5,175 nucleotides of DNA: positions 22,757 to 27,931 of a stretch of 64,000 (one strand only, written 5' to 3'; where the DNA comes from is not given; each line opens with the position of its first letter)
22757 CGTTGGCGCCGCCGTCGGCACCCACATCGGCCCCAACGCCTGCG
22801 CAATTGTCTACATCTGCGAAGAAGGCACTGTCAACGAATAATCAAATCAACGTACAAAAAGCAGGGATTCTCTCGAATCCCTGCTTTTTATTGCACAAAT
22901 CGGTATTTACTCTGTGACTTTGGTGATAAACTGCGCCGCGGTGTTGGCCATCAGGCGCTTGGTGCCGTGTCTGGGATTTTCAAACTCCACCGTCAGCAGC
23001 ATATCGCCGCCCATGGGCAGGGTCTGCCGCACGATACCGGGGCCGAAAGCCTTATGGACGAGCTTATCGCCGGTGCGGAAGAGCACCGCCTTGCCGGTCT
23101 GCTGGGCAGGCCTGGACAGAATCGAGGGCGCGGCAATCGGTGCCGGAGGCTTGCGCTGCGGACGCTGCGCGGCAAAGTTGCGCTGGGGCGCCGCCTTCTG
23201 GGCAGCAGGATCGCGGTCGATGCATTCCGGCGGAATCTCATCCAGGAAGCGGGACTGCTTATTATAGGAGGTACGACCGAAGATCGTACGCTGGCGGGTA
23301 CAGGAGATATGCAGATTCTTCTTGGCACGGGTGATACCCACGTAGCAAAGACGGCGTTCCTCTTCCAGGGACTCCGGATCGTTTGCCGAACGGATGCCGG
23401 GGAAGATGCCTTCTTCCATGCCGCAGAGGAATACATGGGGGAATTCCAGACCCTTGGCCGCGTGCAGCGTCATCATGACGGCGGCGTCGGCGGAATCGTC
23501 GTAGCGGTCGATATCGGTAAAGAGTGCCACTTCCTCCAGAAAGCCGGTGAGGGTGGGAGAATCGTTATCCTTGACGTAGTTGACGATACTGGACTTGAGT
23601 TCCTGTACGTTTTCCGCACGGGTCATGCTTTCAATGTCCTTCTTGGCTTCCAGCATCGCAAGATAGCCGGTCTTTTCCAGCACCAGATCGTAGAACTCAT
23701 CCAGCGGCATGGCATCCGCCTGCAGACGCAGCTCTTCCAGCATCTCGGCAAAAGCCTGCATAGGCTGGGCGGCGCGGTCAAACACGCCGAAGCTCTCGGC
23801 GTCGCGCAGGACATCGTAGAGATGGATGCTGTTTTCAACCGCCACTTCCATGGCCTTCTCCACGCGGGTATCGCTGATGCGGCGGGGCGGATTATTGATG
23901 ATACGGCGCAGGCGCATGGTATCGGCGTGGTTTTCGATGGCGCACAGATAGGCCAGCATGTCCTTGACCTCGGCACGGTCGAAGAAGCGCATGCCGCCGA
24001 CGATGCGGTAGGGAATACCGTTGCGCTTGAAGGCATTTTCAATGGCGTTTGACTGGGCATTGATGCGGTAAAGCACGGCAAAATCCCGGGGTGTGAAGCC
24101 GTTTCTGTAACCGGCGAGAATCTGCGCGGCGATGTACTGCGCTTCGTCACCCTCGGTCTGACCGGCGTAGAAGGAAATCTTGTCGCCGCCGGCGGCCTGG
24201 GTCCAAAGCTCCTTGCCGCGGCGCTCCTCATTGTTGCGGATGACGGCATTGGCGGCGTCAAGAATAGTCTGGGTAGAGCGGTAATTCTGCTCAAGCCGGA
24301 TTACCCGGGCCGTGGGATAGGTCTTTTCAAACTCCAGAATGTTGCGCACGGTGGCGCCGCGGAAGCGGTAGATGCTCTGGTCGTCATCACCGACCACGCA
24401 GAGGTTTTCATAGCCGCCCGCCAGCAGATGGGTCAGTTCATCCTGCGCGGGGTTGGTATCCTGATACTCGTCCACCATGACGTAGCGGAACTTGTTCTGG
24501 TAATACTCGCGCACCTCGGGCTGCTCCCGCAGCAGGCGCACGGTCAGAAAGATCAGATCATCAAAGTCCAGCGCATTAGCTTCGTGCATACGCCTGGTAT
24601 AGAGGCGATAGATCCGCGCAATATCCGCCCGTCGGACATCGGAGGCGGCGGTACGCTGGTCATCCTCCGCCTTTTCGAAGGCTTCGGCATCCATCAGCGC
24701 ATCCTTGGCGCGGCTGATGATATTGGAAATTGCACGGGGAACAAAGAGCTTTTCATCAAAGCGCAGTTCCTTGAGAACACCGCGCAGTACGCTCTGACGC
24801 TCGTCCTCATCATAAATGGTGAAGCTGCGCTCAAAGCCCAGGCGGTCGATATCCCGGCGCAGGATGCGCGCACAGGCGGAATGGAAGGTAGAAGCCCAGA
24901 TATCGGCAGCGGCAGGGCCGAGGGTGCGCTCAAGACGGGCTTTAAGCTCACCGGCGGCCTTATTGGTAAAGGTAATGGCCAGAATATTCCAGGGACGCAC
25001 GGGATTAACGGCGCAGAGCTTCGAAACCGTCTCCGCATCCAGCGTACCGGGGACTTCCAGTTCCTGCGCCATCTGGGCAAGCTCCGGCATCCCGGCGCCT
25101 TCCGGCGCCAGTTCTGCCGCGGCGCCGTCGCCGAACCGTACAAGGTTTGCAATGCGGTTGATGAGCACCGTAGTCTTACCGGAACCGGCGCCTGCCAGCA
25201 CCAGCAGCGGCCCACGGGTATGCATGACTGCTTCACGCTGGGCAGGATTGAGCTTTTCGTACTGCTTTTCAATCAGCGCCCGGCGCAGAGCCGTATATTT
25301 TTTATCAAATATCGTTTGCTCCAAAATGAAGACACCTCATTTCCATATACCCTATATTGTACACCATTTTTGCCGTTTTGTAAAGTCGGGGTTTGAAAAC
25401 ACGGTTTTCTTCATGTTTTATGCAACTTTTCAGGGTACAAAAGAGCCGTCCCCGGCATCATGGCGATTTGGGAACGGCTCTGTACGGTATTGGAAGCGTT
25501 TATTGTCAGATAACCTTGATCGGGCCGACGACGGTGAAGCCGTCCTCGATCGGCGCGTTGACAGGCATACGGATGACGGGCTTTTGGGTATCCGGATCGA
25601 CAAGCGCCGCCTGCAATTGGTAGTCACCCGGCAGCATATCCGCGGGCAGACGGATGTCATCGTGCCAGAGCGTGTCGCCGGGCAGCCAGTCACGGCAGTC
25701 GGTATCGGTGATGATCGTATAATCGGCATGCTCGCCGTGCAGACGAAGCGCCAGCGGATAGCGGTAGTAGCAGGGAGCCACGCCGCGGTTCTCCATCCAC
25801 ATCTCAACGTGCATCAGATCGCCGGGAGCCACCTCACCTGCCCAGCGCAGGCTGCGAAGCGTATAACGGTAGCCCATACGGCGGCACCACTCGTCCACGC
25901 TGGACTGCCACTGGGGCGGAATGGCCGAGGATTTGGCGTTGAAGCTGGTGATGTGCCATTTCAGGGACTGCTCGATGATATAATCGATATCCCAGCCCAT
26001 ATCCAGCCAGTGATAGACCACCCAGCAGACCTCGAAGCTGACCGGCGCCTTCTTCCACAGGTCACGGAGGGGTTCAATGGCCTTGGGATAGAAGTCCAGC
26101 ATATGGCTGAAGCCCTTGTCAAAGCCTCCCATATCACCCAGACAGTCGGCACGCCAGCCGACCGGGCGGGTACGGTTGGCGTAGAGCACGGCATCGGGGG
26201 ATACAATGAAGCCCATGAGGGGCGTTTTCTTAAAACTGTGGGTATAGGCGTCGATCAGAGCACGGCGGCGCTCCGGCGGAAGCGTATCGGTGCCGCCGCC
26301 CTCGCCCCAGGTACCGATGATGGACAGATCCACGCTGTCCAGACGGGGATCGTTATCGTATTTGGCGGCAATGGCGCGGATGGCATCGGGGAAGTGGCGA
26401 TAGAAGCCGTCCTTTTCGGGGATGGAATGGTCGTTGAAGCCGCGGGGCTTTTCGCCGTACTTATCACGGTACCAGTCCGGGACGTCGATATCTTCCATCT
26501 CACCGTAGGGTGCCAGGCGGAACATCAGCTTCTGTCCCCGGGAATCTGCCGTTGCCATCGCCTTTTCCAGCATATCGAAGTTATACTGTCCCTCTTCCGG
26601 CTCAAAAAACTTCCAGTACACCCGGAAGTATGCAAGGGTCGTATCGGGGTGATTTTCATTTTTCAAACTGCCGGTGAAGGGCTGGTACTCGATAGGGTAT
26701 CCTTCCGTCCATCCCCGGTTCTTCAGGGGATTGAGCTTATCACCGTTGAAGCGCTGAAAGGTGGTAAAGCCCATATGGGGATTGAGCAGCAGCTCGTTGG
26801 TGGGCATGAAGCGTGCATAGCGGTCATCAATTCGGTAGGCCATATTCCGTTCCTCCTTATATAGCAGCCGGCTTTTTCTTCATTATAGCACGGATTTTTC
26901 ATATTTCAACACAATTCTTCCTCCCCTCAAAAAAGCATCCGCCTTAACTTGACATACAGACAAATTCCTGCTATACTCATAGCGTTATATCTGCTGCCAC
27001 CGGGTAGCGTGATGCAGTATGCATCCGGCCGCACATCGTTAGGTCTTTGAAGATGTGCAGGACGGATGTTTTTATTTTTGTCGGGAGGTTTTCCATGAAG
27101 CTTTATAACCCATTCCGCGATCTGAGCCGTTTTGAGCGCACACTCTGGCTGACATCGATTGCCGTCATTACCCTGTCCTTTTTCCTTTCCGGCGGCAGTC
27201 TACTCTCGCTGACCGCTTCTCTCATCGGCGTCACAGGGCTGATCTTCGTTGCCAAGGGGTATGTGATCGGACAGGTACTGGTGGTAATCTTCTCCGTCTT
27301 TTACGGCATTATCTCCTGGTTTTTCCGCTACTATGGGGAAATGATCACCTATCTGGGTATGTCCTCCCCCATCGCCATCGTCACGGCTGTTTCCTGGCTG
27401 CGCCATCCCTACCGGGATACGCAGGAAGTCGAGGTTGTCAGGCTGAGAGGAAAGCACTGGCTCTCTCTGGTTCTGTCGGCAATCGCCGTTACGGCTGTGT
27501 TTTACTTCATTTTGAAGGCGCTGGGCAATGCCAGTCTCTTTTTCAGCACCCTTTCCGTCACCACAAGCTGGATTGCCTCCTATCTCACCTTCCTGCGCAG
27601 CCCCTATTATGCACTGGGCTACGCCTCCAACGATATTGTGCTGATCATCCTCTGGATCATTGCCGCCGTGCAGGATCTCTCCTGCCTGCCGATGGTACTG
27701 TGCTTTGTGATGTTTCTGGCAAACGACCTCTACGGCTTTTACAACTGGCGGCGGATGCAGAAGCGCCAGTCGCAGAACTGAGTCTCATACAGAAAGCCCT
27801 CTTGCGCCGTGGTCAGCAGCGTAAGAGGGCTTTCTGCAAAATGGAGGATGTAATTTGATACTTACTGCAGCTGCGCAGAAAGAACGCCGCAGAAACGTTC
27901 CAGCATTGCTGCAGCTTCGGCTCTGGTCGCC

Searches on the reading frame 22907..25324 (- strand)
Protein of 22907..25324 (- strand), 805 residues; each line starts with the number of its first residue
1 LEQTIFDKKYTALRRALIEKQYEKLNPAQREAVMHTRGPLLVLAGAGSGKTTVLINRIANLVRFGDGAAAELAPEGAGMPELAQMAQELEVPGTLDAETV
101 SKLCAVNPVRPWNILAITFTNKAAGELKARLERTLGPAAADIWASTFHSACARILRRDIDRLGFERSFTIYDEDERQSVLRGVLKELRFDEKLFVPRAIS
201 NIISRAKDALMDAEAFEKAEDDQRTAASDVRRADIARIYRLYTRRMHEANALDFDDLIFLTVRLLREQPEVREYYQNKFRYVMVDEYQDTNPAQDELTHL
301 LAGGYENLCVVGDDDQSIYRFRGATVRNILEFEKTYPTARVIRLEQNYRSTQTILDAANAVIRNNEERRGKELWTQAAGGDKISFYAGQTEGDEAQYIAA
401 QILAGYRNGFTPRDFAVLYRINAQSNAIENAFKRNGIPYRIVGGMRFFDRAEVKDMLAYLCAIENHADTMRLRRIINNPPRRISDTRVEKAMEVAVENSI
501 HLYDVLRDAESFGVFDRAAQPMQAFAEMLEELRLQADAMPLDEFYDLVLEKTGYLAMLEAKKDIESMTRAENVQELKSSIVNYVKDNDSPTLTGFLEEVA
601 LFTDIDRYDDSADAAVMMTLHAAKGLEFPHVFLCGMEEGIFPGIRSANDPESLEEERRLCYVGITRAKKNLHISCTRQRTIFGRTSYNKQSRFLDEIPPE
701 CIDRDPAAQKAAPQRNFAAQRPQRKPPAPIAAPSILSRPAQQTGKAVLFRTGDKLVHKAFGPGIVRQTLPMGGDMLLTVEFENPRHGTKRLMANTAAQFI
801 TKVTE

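Call 70: search_protein_families(library=pfam, proteins=[window:22907-25324:-], max_evalue=0.00001)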
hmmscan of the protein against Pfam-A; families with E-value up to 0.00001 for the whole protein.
window:22907-25324:- (805 aa): 7 families
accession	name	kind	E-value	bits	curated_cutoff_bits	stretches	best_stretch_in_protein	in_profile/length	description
PF00580.27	UvrD-helicase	-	7.1e-87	292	23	2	101-337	35-271/271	UvrD/REP helicase N-terminal domain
PF13361.12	UvrD_C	-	1.3e-76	258.7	25.6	1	342-677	1-349/350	UvrD-like helicase C-terminal domain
PF13245.12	AAA_19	-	7.7e-19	68.6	25.1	1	112-322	42-134/134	AAA domain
PF13538.12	UvrD_C_2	-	6.9e-09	35.9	27.4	1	615-673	2-51/52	UvrD-like helicase C-terminal domain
PF01443.25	Viral_helicase1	-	7.5e-09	36.2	21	0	615-673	178-226/228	Viral superfamily 1 RNA helicase core domain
PF13604.12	AAA_30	-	2.4e-06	27.9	27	0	24-104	1-77/191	AAA domain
PF21196.3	PcrA_UvrD_tudor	-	4.8e-06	26.8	23.9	1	752-796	2-44/48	PcrA/UvrD tudor domain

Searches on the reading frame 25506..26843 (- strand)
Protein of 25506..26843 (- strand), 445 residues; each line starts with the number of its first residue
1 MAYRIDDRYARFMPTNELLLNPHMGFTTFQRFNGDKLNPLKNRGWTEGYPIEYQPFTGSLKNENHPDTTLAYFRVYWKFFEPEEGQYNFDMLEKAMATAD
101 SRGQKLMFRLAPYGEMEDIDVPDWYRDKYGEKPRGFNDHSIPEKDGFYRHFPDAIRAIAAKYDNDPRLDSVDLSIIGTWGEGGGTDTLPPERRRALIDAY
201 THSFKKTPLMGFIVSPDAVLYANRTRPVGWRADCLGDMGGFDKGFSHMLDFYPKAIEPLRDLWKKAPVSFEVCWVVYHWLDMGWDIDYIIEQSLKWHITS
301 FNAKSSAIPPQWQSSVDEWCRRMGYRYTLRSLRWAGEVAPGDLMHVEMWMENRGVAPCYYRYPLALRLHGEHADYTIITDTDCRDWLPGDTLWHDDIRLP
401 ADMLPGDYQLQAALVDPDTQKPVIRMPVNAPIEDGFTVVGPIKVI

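Call 70: search_protein_families(library=pfam, proteins=[window:25506-26843:-], max_evalue=0.00001)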
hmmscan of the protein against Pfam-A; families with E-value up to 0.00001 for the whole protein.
window:25506-26843:- (445 aa): 1 family
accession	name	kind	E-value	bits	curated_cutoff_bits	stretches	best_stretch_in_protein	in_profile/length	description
PF16116.10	DUF4832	-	2.2e-17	64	29.2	1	298-420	70-203/216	Domain of unknown function (DUF4832)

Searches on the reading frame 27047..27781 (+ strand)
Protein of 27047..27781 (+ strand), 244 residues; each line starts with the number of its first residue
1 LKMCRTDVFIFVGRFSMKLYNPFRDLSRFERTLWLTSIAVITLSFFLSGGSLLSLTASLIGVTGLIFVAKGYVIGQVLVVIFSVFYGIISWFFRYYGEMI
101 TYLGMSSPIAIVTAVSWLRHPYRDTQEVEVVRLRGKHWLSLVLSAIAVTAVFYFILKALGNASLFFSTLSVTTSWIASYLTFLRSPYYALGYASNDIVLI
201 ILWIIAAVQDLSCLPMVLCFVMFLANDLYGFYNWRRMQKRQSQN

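Call 70: search_protein_families(library=pfam, proteins=[window:27047-27781:+], max_evalue=0.00001)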
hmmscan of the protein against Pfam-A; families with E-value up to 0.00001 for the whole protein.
window:27047-27781:+ (244 aa): 1 family
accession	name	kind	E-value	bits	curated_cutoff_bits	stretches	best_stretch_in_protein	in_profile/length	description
PF04973.17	NMN_transporter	-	1.1e-28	100.8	27.3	1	51-236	1-175/175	Nicotinamide mononucleotide transporter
